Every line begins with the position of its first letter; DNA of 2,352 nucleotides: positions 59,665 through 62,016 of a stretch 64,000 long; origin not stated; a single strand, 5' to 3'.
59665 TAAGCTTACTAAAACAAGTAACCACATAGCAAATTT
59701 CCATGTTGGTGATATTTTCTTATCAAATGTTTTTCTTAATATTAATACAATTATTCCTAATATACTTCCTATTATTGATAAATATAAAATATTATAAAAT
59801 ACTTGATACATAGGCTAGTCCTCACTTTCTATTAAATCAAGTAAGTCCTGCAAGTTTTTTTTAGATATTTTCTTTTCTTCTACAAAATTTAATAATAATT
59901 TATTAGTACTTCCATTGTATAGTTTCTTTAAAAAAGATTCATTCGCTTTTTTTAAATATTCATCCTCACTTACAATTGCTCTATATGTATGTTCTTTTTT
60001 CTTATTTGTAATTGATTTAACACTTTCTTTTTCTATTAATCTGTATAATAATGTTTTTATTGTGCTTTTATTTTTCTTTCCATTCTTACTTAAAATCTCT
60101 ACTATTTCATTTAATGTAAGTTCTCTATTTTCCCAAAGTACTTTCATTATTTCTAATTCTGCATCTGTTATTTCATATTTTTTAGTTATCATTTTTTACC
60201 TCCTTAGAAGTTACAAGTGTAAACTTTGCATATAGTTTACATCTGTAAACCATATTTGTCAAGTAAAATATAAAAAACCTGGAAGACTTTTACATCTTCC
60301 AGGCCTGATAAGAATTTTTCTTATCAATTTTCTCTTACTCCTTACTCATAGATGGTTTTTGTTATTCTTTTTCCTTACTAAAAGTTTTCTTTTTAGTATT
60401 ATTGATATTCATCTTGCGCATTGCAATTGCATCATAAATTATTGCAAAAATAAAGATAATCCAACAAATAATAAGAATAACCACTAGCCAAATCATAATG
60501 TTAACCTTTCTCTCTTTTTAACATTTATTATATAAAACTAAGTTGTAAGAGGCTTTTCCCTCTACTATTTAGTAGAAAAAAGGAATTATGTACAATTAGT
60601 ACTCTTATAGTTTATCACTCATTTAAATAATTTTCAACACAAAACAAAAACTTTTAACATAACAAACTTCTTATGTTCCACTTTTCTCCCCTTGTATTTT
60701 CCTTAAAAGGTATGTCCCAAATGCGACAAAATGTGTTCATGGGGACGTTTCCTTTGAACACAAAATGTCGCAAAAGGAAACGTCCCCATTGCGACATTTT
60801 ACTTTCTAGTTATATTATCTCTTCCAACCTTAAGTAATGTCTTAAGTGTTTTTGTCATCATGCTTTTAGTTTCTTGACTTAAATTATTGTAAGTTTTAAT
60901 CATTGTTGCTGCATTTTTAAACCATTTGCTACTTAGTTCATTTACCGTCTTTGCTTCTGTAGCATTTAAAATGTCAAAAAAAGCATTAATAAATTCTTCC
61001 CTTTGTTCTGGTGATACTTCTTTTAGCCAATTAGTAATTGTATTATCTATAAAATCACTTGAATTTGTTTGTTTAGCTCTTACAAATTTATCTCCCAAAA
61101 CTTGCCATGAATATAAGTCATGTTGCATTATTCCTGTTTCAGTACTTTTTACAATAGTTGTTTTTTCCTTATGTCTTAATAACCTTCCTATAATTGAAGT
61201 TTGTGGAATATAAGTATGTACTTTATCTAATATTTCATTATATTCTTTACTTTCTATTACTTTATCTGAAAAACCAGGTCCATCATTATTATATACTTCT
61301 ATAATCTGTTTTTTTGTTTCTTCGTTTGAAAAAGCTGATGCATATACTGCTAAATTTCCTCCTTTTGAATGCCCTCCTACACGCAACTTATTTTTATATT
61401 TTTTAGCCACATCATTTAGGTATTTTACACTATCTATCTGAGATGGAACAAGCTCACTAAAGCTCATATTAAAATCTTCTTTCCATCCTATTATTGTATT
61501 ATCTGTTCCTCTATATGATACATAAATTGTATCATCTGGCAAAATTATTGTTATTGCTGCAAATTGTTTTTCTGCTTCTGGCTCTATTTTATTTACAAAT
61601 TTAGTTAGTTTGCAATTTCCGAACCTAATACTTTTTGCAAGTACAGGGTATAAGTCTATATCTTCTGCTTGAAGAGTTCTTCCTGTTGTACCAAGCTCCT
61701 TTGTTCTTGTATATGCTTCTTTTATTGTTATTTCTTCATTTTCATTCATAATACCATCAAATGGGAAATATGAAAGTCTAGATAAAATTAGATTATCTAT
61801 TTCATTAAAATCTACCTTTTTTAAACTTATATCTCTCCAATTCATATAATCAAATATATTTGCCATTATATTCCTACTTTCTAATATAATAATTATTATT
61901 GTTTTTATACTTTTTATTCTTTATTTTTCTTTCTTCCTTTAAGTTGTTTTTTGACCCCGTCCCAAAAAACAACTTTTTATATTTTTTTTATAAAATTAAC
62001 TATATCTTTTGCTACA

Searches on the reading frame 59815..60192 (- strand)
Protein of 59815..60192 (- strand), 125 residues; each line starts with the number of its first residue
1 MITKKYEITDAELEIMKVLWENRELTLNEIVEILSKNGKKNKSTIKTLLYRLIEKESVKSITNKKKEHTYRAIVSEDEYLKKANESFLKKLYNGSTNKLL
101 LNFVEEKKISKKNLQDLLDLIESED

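Call 17: search_protein_families(library=ncbifam, proteins=[window:59815-60192:-])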
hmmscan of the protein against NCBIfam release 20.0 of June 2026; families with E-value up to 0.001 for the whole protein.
window:59815-60192:- (125 aa): 5 families
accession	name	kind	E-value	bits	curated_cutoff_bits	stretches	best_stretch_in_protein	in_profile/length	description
NF012168.1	BlaI_of_BCL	exception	2.4e-23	82.4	180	1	7-122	5-119/121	penicillinase repressor BlaI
TIGR02698.1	CopY_TcrY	equivalog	5.2e-21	75.3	121.95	1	7-123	1-116/130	CopY/TcrY family copper transport repressor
NF000244.1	MecI_of_mecC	exception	3.2e-18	65.9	250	1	2-122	2-121/125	mecC-type methicillin resistance repressor MecI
NF000243.1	MecI_of_mecA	exception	1.1e-15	57.9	250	1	2-121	2-120/123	mecA-type methicillin resistance repressor MecI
NF000186.1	BlaI_of_MRSA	exception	2.3e-15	56.7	250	1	1-121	1-120/126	penicillinase repressor BlaI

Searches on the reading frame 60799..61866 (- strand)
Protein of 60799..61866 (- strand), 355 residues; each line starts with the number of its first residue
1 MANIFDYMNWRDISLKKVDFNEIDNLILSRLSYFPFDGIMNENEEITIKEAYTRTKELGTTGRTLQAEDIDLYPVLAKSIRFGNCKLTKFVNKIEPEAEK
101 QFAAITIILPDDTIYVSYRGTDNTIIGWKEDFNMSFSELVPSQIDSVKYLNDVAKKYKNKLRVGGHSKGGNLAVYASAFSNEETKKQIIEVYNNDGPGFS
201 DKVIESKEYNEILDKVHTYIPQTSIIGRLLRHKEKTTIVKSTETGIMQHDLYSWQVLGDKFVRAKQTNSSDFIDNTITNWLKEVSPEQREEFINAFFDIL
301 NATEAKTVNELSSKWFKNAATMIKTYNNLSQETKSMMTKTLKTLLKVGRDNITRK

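Call 17: search_protein_families(library=ncbifam, proteins=[window:60799-61866:-])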
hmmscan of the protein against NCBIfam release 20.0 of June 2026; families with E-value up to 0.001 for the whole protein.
window:60799-61866:- (355 aa): 1 family
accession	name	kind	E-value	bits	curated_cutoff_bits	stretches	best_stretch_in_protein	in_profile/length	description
NF047388.1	SA1320_fam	subfamily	4.6e-09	35.3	230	1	114-239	3-123/644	SA1320 family protein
